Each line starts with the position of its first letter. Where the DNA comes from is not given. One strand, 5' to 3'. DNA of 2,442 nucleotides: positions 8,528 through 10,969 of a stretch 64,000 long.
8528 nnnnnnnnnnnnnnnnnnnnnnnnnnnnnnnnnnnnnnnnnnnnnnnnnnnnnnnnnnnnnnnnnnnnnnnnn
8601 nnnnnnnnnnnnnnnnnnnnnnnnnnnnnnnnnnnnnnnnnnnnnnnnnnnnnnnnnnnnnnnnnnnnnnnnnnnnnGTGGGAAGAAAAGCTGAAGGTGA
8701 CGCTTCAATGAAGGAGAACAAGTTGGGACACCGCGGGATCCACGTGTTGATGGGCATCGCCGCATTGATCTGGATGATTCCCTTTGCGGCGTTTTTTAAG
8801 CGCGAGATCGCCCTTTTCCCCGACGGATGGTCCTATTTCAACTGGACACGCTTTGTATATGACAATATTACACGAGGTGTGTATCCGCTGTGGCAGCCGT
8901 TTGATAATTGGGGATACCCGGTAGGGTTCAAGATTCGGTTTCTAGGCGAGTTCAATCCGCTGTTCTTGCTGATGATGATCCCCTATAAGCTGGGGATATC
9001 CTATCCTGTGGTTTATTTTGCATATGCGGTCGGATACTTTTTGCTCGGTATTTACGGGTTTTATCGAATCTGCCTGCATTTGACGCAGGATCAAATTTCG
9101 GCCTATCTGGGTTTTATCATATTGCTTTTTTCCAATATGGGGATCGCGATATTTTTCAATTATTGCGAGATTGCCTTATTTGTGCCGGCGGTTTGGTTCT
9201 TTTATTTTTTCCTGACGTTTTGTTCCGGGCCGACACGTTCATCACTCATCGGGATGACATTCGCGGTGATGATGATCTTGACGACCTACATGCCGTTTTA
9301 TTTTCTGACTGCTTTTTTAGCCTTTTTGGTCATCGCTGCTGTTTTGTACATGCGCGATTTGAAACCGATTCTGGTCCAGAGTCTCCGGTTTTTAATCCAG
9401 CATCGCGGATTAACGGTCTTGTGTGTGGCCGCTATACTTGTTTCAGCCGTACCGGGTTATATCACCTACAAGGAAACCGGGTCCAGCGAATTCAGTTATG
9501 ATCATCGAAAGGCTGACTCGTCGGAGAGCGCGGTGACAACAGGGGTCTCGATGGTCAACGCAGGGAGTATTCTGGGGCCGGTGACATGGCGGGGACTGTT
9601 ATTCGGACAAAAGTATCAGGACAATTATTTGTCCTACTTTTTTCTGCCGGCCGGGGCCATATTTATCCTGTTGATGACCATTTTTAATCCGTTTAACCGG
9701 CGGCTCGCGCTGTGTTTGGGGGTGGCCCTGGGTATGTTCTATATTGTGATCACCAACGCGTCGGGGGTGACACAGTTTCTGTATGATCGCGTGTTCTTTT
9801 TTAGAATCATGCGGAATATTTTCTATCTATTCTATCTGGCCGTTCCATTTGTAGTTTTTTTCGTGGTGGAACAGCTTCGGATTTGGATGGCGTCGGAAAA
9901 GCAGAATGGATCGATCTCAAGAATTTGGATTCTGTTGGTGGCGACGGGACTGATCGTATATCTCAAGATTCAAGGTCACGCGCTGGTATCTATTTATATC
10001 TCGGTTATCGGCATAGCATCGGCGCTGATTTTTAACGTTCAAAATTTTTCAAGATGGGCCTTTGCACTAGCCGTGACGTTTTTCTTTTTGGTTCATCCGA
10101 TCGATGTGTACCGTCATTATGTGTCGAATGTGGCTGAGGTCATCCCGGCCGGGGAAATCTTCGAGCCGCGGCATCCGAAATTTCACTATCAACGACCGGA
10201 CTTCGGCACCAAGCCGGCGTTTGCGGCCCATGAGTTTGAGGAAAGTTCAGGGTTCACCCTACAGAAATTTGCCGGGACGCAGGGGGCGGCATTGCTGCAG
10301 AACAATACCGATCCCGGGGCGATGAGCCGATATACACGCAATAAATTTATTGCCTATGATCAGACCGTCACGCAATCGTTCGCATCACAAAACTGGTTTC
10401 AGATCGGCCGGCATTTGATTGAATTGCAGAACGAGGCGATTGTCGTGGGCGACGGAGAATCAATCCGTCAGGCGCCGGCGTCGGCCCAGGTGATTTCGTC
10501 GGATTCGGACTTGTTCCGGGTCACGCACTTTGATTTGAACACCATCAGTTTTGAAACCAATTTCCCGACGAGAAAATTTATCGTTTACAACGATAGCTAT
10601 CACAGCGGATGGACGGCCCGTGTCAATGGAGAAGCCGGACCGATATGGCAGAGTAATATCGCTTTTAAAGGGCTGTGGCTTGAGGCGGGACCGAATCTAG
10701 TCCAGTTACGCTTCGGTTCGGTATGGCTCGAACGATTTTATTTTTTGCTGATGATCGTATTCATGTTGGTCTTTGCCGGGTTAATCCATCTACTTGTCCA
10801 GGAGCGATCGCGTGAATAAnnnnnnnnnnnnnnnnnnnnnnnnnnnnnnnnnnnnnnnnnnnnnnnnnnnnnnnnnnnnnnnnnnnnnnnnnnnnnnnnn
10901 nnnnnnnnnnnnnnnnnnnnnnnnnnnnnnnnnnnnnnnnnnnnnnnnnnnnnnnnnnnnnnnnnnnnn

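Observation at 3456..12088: A WbpB/WbpE/WbpD-like module plus a translationally coupled chain of glycosyltransferases ending in a YfhO-like GT-C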

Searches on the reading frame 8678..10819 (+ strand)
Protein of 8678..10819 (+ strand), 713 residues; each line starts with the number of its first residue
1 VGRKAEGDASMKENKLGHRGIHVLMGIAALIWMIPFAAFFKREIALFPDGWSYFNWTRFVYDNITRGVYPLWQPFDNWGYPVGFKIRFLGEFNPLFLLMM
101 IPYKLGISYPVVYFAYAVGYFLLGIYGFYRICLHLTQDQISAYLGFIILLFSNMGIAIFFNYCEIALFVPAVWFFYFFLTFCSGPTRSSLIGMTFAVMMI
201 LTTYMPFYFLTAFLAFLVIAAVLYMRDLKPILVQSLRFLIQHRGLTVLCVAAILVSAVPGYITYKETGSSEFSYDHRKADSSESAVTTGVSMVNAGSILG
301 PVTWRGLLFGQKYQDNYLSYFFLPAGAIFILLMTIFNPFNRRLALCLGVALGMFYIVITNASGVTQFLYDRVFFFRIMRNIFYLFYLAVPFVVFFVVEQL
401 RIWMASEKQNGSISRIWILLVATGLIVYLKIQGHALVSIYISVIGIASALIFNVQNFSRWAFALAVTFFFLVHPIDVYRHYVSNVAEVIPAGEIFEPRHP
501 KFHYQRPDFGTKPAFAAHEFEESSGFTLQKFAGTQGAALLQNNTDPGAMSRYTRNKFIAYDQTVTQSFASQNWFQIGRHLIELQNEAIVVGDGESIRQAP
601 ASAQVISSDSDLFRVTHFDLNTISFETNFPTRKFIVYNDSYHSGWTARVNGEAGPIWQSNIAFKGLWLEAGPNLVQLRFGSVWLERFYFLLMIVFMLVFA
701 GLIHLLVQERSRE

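Call 3: search_protein_families(library=pfam, proteins=[window:8678-10819:+], max_evalue=0.01)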
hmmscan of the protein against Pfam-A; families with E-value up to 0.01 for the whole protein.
window:8678-10819:+ (713 aa): 0 families

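Call 4: search_protein_families(library=ncbifam, proteins=[window:8678-10819:+], max_evalue=0.01)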
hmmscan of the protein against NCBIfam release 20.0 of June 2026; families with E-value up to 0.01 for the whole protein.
window:8678-10819:+ (713 aa): 0 families

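Call 7: search_protein_families(library=pfam, proteins=[window:8678-10819:+], max_evalue=10)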
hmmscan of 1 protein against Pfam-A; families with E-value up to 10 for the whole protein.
window:8678-10819:+ (713 aa): 0 families

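Call 9: find_encoding_contigs(protein=window:8678-10819:+, flank=10000, max_places=6)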
Protein window:8678-10819:+ (713 aa): no gene with exactly this product is on record in the collection.

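Call 10: find_homologous_proteins(query=window:8678-10819:+)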
Query window:8678-10819:+ (713 aa): 8 proteins with E <= 0.001 among 8000 candidates.
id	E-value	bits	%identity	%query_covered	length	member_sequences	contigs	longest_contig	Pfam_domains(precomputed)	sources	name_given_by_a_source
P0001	0.0e+0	1596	100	99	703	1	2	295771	-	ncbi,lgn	-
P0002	5.6e-224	764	52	96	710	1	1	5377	-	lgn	-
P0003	6.8e-201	687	47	98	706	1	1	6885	PF09586.17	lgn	-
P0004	9.9e-200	684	48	97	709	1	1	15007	PF09586.17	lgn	-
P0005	2.9e-195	669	48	95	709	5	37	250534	PF09586.17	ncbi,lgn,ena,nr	ncbi:MAG: hypothetical protein KC900_13640 [Candidatus Omnitrophica bacterium]|nr:hypothetical prote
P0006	3.4e-159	550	39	92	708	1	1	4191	PF09586.17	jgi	-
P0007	2.4e-100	355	34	93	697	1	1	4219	-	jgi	-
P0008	1.4e-70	257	30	89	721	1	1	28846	PF09586.17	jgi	jgi:hypothetical protein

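Call 11: find_encoding_contigs(protein=P0001, flank=10000, max_places=4)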
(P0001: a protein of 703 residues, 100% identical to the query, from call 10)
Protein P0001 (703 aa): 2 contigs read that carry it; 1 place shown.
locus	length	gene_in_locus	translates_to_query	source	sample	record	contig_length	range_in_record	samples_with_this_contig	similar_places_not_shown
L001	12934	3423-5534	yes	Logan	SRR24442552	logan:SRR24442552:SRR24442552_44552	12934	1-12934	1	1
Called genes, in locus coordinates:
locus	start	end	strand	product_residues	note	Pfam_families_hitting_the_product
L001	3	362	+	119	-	?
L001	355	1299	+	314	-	PF00535:Glycos_transf_2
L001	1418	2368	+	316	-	PF04007:DUF354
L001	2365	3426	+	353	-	PF00534:Glycos_transf_1, PF13692:Glyco_trans_1_4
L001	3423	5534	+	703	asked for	-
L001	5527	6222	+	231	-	PF13181:TPR_8 (faint), PF13424:TPR_12 (faint), PF14559:TPR_19 (faint), PF13371:TPR_9 (weak), PF13414:TPR_11, PF13432:TPR_16, PF00515:TPR_1 (weak), PF07719:TPR_2 (weak), +4 more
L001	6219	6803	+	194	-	PF25084:LbH_EIF2B, PF00132:Hexapep, PF14602:Hexapep_2 (weak), PF25087:GMPPB_C (weak), PF00132:Hexapep, PF14602:Hexapep_2 (weak)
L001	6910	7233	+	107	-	PF00085:Thioredoxin, PF14595:Thioredoxin_9 (weak), PF13098:Thioredoxin_2, PF13905:Thioredoxin_8 (faint)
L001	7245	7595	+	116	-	PF02261:Asp_decarbox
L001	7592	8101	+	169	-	PF01327:Pep_deformylase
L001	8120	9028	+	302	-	PF16881:LIAS_N (faint), PF04055:Radical_SAM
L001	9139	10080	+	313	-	PF03706:LPG_synthase_TM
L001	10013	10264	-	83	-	-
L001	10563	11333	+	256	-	PF02405:MlaE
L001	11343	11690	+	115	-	-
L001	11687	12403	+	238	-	PF00005:ABC_tran, PF13304:AAA_21 (faint)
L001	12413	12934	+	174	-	?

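Call 12: find_encoding_contigs(protein=P0005, flank=10000, max_places=4)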
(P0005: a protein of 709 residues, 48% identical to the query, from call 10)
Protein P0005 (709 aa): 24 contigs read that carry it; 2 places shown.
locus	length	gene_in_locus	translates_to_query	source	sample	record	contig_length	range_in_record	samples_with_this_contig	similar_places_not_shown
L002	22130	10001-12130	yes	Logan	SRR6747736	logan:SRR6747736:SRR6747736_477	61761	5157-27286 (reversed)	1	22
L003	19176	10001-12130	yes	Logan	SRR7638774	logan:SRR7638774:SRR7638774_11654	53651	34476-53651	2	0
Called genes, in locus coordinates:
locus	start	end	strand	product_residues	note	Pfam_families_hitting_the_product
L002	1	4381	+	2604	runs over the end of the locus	PF00316:FBPase (weak)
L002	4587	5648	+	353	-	PF01408:GFO_IDH_MocA, PF02894:GFO_IDH_MocA_C, PF22725:GFO_IDH_MocA_C3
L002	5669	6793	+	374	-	PF00155:Aminotran_1_2, PF01041:DegT_DnrJ_EryC1, PF01053:Cys_Met_Meta_PP, PF01212:Beta_elim_lyase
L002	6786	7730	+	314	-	PF00535:Glycos_transf_2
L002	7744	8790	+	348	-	PF04007:DUF354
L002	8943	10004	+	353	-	PF00534:Glycos_transf_1, PF13692:Glyco_trans_1_4, PF13524:Glyco_trans_1_2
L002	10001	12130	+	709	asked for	PF09586:YfhO (weak)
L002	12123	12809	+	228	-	PF13371:TPR_9 (faint), PF00515:TPR_1 (faint), PF07719:TPR_2 (faint), PF13174:TPR_6 (faint), PF13181:TPR_8 (faint), PF13432:TPR_16, PF13414:TPR_11 (faint)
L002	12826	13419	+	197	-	-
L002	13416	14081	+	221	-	-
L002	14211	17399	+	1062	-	PF00873:ACR_tran, PF02355:SecD_SecF_C (faint)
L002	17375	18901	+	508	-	-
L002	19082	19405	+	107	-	PF00085:Thioredoxin, PF14595:Thioredoxin_9 (weak), PF13098:Thioredoxin_2, PF13192:Thioredoxin_3 (weak), PF13905:Thioredoxin_8 (faint)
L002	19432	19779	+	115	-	PF02261:Asp_decarbox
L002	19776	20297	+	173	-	PF01327:Pep_deformylase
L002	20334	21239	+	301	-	PF16881:LIAS_N (weak), PF04055:Radical_SAM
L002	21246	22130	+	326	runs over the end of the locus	PF03706:LPG_synthase_TM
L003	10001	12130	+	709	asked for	PF09586:YfhO (weak)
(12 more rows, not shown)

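Call 29: search_protein_families(library=pfam, alignment_id=A1, max_evalue=1)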
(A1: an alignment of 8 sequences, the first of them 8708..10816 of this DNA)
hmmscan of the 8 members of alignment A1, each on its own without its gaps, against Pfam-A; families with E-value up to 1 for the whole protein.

A. member 1, window:8708-10816:+ (703 aa): 0 families

B. families by the number of members that match (of 8 scanned): 2 families
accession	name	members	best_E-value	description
PF09586.16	YfhO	5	9.1e-08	Bacterial membrane protein YfhO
PF11124.14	Pho86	1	0.0096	Inorganic phosphate transporter chaperone Pho86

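Call 36: search_protein_representatives(alignment_id=A1)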
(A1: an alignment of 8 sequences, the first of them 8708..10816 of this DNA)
Query: 8 sequences, 707 profile positions. Proteins with E-value up to 0.001 (for the whole library): 21436; up to 1e-10: 1962; up to 1e-30: 476. The best 150 are listed.
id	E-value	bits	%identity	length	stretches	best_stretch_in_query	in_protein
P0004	0.0e+00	1150.1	-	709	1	1-705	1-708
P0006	2.8e-297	1004.6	-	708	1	15-701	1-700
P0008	3.2e-266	901.9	-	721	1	1-706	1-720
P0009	2.7e-225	766.7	-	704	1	18-705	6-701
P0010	1.5e-223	760.9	-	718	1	5-701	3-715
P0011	3.6e-212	723.3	-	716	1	11-703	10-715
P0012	5.1e-204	696.3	-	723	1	1-700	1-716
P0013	1.1e-197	675.4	-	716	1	17-704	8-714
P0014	1.4e-193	661.8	-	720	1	1-700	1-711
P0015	1.9e-191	654.8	-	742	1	12-701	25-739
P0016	2.5e-191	654.4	-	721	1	3-704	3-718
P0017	9.0e-190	649.2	-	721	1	12-700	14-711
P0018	3.4e-184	630.8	-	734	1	7-696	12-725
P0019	9.5e-184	629.3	-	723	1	10-701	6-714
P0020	1.7e-182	625.2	-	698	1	23-704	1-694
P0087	1.4e-158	546.2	-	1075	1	7-700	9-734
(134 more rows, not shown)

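Call 37: find_related_loci(query=A1, collection=genome_contigs, flank=10000)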
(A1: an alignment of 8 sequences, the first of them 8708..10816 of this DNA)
Query A1 (703 aa) in genome_contigs; peptide patterns used: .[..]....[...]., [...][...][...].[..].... (x = any residue, [..] = any of these).
98 stretches matched a pattern; 42 encode a relative of the query (tblastn E <= 1e-3); 41 distinct loci.
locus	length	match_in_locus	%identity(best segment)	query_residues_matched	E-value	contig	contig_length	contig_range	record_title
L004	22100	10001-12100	47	8-703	0e+0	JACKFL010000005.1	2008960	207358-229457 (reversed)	MAG: Candidatus Omnitrophota bacterium isolate HK-STAS-OMNI-4 HK-STAS-OMNI-4_5, whole genome shotgun sequence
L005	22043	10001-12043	48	11-688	0e+0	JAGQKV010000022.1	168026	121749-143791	MAG: Candidatus Omnitrophota bacterium isolate HKST-UBA13 2014-04-01_1_(paired)_contig_109505, whole genome shotgun sequ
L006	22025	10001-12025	38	13-673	2e-138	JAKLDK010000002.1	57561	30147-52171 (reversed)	MAG: Candidatus Omnitrophota bacterium isolate RA.bin108 RA.bin108_2, whole genome shotgun sequence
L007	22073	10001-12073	32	22-671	2e-97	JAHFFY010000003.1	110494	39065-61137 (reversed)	MAG: Candidatus Omnitrophota bacterium isolate nzgw302 NODE_209_length_110495_cov_3.920860, whole genome shotgun sequenc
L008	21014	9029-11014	29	21-699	2e-94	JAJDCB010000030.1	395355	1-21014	MAG: Candidatus Omnitrophota bacterium isolate OFTM390 OFTM390_29, whole genome shotgun sequence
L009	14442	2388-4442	31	15-686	2e-93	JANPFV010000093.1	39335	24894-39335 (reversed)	MAG: Candidatus Omnitrophota bacterium isolate VAR_69_metabat_93 VAR_69_k141_2643843, whole genome shotgun sequence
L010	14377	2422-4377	30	18-687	1e-92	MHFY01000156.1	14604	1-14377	MAG: Omnitrophica WOR_2 bacterium GWA2_47_8 gwa2_scaffold_8800, whole genome shotgun sequence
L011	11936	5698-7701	32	16-677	3e-92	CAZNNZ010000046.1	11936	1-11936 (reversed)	MAG TPA_asm: uncultured Planctomycetales bacterium isolate SRP278252_co2_854 genome assembly, contig: NODE_11276_length_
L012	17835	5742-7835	29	2-686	3e-89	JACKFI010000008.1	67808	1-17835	MAG: Candidatus Omnitrophota bacterium isolate HK-STAS-OMNI-1 HK-STAS-OMNI-1_8, whole genome shotgun sequence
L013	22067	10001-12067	30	2-683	1e-85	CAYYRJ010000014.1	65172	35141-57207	MAG TPA_asm: uncultured Planctomycetales bacterium isolate SRP278252_co1_150 genome assembly, contig: NODE_541_length_65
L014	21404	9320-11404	31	13-695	1e-85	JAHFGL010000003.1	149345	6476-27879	MAG: Candidatus Omnitrophota bacterium isolate nzgw314 NODE_156_length_149346_cov_4.797098, whole genome shotgun sequenc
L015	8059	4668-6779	30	3-685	7e-83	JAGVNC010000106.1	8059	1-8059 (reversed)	MAG: Candidatus Omnitrophota bacterium isolate DeMMO3_17 c_000000077086, whole genome shotgun sequence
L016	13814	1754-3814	28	20-673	4e-82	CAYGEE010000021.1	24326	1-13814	MAG TPA_asm: uncultured Planctomycetales bacterium isolate ERP113451_co3_410 genome assembly, contig: NODE_1453_length_2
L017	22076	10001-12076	29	13-695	8e-82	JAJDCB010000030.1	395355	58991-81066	MAG: Candidatus Omnitrophota bacterium isolate OFTM390 OFTM390_29, whole genome shotgun sequence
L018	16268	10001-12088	29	20-702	1e-81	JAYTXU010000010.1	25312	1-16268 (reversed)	MAG: Candidatus Omnitrophota bacterium isolate GFS_5990 GFS_5990_9, whole genome shotgun sequence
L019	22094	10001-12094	30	9-673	7e-79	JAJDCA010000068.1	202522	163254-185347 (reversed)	MAG: Candidatus Omnitrophota bacterium isolate OFTM38 OFTM38_67, whole genome shotgun sequence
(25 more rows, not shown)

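Call 38: predict_structure(alignment_id=A1)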
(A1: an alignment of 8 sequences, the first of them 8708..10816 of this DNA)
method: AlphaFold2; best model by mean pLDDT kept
length: 703 residues; sequences in the alignment: 8
mean_pLDDT: 72.0   pTM: 0.79
mean pLDDT of the five models: 72.0, 70.7, 66.5, 66.5, 59.8
residues with pLDDT >= 90: 87; 70-90: 358; 50-70: 140; < 50: 118
segments of 3 or more residues with pLDDT < 50: 1-6, 35-41, 66-81, 268-296, 302-310, 477-514, 584-587
pLDDT, mean of each block of 10 residues (from residue 1): 53 86 73 50 59 68 51 43 66 73 78 91 86 88 72 74 92 91 89 71 86 88 93 94 82 62 51 37 39 47 46 74 85 87 68 60 55 73 89 76 85 87 73 85 70 74 72 52 36 42 37 51 68 77 81 78 79 83 52 78 81 88 83 82 87 86 89 79 85 83 41
secondary structure, 60 per line:
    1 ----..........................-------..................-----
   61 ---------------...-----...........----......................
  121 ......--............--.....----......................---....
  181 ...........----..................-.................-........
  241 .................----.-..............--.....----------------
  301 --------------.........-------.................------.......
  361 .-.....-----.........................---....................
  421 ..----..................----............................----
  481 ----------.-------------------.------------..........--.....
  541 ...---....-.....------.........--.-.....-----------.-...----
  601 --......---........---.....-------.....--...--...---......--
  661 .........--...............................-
elements in order (helices of 4 or more, strands of 3 or more residues): H5-30 H38-55 H84-94 H99-126 H129-140 H143-147 H152-173 H177-191 H196-213 H215-231 H233-257 H264-277 H280-284 H315-323 H331-347 H354-361 H363-367 H373-397 H401-422 H427-444 H449-476 H525-533 H536-543 E547-550 E552-556 H563-571 E576-580 E594-596 E603-608 E612-619 E623-627 E635-639 E642-644 E647-649 E653-658 E661-669 H672-702
